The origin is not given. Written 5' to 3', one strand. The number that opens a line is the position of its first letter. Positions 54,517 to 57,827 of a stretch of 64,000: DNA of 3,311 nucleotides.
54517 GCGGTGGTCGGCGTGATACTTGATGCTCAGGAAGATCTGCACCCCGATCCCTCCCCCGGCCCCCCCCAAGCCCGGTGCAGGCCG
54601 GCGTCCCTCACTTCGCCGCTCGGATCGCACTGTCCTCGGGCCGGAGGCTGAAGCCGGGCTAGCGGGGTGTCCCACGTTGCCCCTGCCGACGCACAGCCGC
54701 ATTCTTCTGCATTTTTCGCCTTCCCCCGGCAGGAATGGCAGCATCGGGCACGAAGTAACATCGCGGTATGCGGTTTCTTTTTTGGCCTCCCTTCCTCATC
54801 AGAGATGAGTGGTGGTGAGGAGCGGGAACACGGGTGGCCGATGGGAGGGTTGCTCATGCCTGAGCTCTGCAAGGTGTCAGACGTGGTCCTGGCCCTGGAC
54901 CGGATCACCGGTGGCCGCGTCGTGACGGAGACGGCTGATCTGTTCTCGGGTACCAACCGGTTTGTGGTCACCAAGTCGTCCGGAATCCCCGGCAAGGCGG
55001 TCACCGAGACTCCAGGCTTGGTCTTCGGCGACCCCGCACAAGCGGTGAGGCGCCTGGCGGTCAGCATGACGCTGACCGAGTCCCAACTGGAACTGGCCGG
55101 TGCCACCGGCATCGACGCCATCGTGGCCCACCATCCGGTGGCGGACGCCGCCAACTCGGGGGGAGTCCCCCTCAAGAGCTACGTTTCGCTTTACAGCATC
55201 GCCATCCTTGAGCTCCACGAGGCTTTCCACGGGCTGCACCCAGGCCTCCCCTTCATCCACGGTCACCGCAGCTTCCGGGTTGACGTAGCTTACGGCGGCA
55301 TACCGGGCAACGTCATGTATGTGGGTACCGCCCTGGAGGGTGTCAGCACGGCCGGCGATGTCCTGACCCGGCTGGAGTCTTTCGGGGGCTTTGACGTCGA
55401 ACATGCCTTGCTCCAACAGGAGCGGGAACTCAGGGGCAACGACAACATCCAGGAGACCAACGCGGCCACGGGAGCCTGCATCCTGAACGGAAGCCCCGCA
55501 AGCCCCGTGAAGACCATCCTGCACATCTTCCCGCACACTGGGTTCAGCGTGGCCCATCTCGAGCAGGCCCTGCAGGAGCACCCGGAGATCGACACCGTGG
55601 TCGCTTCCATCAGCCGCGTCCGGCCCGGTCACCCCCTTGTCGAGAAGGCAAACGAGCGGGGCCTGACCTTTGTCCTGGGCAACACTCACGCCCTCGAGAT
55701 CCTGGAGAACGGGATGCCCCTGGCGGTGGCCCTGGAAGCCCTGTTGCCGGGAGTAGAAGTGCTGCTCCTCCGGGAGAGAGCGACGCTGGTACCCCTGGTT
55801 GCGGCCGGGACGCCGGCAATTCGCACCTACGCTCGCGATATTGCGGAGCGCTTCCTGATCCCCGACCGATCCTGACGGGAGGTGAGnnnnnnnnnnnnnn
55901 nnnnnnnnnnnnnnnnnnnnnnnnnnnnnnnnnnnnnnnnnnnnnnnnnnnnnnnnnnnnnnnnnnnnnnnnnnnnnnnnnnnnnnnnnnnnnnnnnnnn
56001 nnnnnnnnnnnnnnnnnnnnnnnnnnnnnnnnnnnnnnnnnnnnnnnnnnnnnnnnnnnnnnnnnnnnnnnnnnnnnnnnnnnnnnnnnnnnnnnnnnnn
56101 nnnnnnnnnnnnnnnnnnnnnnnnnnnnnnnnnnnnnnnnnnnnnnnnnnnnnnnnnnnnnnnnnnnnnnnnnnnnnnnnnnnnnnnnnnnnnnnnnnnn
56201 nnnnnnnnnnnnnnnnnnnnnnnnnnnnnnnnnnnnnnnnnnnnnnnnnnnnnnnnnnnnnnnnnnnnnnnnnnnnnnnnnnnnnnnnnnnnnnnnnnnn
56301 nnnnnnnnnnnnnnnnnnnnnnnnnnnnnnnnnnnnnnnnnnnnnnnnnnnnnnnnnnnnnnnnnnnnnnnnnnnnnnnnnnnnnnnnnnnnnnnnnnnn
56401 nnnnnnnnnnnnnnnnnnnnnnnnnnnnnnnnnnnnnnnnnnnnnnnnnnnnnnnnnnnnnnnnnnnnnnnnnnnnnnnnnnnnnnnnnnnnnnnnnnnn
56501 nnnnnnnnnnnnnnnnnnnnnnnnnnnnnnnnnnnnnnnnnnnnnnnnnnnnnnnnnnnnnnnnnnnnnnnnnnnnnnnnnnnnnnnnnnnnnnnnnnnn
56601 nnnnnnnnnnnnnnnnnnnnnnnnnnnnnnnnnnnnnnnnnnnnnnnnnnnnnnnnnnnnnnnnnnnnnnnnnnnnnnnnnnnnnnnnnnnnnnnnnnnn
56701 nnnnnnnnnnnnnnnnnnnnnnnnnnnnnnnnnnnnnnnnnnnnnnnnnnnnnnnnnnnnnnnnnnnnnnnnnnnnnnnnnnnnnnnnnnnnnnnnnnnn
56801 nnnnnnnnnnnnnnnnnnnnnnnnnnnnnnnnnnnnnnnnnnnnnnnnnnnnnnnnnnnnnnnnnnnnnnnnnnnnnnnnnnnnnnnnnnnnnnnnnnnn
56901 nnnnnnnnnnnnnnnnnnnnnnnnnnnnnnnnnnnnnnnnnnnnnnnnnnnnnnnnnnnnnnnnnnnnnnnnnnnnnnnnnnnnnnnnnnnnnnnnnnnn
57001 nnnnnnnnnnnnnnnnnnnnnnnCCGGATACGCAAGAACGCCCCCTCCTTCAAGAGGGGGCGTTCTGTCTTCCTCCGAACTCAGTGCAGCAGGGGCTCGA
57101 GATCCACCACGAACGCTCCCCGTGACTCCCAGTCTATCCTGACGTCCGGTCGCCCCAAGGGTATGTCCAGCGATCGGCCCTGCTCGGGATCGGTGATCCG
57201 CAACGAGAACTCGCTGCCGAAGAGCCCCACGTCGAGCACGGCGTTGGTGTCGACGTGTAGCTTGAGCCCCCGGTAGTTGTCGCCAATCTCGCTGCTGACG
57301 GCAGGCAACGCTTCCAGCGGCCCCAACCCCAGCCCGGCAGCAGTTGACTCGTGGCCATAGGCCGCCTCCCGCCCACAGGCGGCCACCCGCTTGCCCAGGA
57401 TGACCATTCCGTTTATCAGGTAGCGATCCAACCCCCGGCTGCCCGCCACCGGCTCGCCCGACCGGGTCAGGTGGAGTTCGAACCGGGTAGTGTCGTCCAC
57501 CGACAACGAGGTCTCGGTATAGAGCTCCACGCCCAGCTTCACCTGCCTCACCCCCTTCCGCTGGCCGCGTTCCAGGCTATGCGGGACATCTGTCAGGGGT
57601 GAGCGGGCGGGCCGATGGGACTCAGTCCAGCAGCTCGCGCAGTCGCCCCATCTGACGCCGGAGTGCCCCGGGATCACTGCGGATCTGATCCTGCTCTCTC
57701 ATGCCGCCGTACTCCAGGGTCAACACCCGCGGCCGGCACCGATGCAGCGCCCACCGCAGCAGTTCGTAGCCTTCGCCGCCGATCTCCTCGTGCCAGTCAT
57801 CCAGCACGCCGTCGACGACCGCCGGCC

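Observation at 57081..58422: MbnB-like DUF692 (MNIO) enzyme embedded in an ABC-exporter operon with no recognisable precursor or partner gene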

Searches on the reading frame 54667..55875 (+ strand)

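Call 3: search_protein_families(library=pfam, proteins=[window:54667-55875:+], max_evalue=0.01)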
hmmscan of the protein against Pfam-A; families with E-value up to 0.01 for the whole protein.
window:54667-55875:+ (402 aa): 1 family
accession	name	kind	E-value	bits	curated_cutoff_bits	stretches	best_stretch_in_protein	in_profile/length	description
PF01784.24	DUF34_NIF3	-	6.4e-06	26.4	23.4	1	115-158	24-67/256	Duf34/NIF3 (NGG1p interacting factor 3)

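Call 4: search_protein_families(library=ncbifam, proteins=[window:54667-55875:+], max_evalue=0.01)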
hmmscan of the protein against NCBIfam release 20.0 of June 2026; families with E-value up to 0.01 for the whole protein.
window:54667-55875:+ (402 aa): 1 family
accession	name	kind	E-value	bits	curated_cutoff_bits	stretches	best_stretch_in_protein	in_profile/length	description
TIGR00486.1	YbgI_SA1388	equivalog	0.0049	16.6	130.55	1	117-158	26-67/250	Nif3-like dinuclear metal center hexameric protein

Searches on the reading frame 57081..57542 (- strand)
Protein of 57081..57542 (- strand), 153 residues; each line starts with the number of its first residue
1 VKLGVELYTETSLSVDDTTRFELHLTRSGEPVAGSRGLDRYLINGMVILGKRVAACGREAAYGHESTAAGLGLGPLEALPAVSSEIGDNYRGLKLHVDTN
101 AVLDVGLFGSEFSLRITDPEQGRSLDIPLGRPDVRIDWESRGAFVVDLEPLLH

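Call 11: find_homologous_proteins(query=window:57081-57542:-, max_evalue=0.01)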
Query window:57081-57542:- (153 aa): 3 proteins with E <= 0.01 among 125 candidates.
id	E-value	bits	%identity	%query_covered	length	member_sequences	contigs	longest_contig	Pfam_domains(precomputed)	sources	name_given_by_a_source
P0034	7.7e-95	333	100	100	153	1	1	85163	-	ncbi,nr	ncbi:MAG: hypothetical protein RDU89_08770 [bacterium]|nr:hypothetical protein [bacterium]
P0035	4.8e-59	217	68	98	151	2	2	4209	-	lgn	-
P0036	5.1e-54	200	64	99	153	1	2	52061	-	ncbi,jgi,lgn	jgi:hypothetical protein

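Call 13: find_encoding_contigs(protein=P0036, flank=10000, max_places=3)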
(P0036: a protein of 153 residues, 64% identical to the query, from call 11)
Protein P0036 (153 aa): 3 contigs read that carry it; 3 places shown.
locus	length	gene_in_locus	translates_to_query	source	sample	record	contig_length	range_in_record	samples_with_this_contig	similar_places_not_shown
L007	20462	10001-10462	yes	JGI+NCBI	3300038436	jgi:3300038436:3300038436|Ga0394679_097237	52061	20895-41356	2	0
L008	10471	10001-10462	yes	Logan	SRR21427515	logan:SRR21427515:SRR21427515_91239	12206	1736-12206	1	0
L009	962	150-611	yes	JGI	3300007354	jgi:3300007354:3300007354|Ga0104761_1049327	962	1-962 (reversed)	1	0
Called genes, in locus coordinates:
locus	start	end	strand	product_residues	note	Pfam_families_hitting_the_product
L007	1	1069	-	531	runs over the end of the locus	-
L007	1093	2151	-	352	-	PF02317:Octopine_DH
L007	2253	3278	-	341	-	PF07478:Dala_Dala_lig_C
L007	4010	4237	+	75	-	PF18029:Glyoxalase_6 (weak), PF00903:Glyoxalase, PF12681:Glyoxalase_2 (weak)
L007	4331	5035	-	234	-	PF13489:Methyltransf_23, PF13847:Methyltransf_31, PF08241:Methyltransf_11, PF08242:Methyltransf_12, PF13649:Methyltransf_25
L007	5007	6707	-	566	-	PF02384:N6_Mtase (weak), PF12950:TaqI_C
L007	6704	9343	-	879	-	PF00133:tRNA-synt_1, PF09334:tRNA-synt_1g (weak), PF13603:tRNA-synt_1_2, PF09334:tRNA-synt_1g, PF08264:Anticodon_1, PF10458:Val_tRNA-synt_C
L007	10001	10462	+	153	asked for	-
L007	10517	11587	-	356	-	PF07670:Gate (faint)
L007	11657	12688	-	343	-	PF01784:DUF34_NIF3 (weak)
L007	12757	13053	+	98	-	-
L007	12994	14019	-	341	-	PF00389:2-Hacid_dh, PF02826:2-Hacid_dh_C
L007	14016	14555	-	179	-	PF13302:Acetyltransf_3, PF13420:Acetyltransf_4, PF13523:Acetyltransf_8, PF00583:Acetyltransf_1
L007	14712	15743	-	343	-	PF07478:Dala_Dala_lig_C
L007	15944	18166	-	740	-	PF02190:LON_substr_bdg, PF08298:AAA_PrkA (weak), PF13191:AAA_16 (weak), PF00004:AAA, PF07728:AAA_5, PF22667:Lon_lid, PF05362:Lon_C, PF13541:ChlI, +1 more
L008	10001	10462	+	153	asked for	-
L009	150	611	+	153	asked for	-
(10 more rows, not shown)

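Call 14: find_encoding_contigs(protein=P0035, flank=10000, max_places=3)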
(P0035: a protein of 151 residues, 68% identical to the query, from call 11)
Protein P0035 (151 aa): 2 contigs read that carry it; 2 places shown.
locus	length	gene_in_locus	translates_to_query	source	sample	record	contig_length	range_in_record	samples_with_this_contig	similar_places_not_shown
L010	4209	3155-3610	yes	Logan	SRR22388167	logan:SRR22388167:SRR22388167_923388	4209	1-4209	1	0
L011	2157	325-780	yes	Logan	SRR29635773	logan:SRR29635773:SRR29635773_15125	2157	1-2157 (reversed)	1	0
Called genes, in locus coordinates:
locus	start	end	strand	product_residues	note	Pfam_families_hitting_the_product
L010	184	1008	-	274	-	PF00702:Hydrolase (faint), PF08282:Hydrolase_3, PF05116:S6PP (weak)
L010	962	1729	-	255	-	PF00702:Hydrolase, PF13419:HAD_2 (weak), PF13242:Hydrolase_like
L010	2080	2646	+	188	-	PF01475:FUR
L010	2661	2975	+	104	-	PF02915:Rubrerythrin, PF03405:FA_desaturase_2 (faint)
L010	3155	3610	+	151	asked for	-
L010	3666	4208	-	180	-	?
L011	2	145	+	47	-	?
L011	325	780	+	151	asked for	-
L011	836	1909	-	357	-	-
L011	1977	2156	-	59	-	?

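Call 54: predict_structure(alignment_id=A4)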
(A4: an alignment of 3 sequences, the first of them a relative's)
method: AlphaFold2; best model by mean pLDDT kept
length: 153 residues; sequences in the alignment: 3
mean_pLDDT: 65.2   pTM: 0.67
mean pLDDT of the five models: 65.2, 63.1, 61.6, 61.1, 57.7
residues with pLDDT >= 90: 6; 70-90: 80; 50-70: 28; < 50: 39
segments of 3 or more residues with pLDDT < 50: 40-78
pLDDT, mean of each block of 10 residues (from residue 1): 77 58 84 65 33 24 24 40 76 85 69 81 84 87 85 81
secondary structure, 60 per line:
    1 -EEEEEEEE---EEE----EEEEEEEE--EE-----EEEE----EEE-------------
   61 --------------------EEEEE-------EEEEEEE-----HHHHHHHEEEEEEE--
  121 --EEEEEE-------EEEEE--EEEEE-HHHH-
elements in order: E2-9 E13-15 E20-27 E37-40 E45-47 E81-85 E93-99 H105-111 E112-118 E123-128 E136-140 E143-147 H149-152

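Call 58: fold_search(model_id=the predicted structure, library=pdb)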
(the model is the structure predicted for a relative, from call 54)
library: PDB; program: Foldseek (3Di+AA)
matches with E <= 10: 799; with E <= 0.001: 0
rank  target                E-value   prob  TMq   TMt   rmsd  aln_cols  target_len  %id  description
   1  5mw7                  2.9e-02  0.51  0.31  0.19  14.8       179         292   11  Human Jagged2 C2-EGF3 (released 2017-06-14)
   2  2jdm_A                6.4e-02  0.44  0.26  0.32  10.5       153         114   11  Mutant (S22A) of Pseudomonas aeruginosa lectin II (PA-IIL) complexed with methyl-a-L-fucopyranoside (released 2007-06-12)
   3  4nre                  1.1e-01  0.66  0.35  0.10  11.1       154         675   13  The structure of human 15-lipoxygenase-2 with a substrate mimic (released 2014-02-12)
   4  2qng                  1.8e-01  0.30  0.32  0.30  14.3       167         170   13  Crystal structure of unknown function protein SAV2460 (released 2007-07-31)
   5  3ibz                  2.5e-01  0.35  0.36  0.32   9.8       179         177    8  Crystal structure of putative tellurium resistant like protein (TerD) from Streptomyces coelicolor A3(2) (released 2009-08-18)
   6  5ly8                  2.5e-01  0.08  0.17  0.13  16.8       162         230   15  Structure of the CBM2 module of Lactobacillus casei BL23 phage J-1 evolved Dit. (released 2017-03-22)
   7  8ghc_A                2.8e-01  0.77  0.39  0.12   6.1       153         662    8  The structure of h12-LOX in dimeric form (released 2023-08-09)
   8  1gzt_A                2.8e-01  0.23  0.25  0.31  10.5       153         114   11  Pseudomonas aeruginosa lectin II (PA-IIL) together with fucose (released 2002-11-19)
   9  6vsv                  2.9e-01  0.11  0.18  0.22  14.6       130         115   10  Crystal structure of a disease mutant of the Voltage-gated Sodium Channel Beta 4 subunit extracellular domain (released 2020-08-26)
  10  1viw_B                3.1e-01  0.07  0.15  0.13  16.6       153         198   10  TENEBRIO MOLITOR ALPHA-AMYLASE-INHIBITOR COMPLEX (released 1999-07-22)
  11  1eth_A                3.9e-01  0.30  0.29  0.13   7.8       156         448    9  TRIACYLGLYCEROL LIPASE/COLIPASE COMPLEX (released 1996-12-07)
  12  2sba_A                3.9e-01  0.06  0.17  0.13  15.2       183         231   10  SOYBEAN AGGLUTININ COMPLEXED WITH 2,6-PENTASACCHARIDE (released 1998-12-09)
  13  1lpa_B                4.6e-01  0.25  0.29  0.14   7.4       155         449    9  INTERFACIAL ACTIVATION OF THE LIPASE-PROCOLIPASE COMPLEX BY MIXED MICELLES REVEALED BY X-RAY CRYSTALLOGRAPHY (released 1994-11-01)
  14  8ghb                  4.8e-01  0.60  0.38  0.12   5.6       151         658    9  The structure of h12-LOX in monomeric form (released 2023-08-09)
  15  8ghc_B                5.1e-01  0.47  0.35  0.11   9.3       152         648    8  The structure of h12-LOX in dimeric form (released 2023-08-09)
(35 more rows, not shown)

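Call 81: search_protein_families(library=pfam, proteins=[window:57081-57542:-], max_evalue=0.01)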
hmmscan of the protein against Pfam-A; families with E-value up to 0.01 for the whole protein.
window:57081-57542:- (153 aa): 0 families

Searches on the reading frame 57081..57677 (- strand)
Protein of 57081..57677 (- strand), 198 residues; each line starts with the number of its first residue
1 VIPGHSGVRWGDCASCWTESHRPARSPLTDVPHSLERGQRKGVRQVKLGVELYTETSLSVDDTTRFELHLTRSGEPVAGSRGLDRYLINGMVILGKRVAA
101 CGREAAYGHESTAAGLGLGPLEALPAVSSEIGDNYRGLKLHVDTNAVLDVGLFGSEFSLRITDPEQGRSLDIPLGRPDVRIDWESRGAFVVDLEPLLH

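Call 3: search_protein_families(library=pfam, proteins=[window:57081-57677:-], max_evalue=0.01)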
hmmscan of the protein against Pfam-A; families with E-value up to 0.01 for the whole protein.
window:57081-57677:- (198 aa): 0 families

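Call 4: search_protein_families(library=ncbifam, proteins=[window:57081-57677:-], max_evalue=0.01)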
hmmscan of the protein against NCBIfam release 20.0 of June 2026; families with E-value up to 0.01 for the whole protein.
window:57081-57677:- (198 aa): 0 families
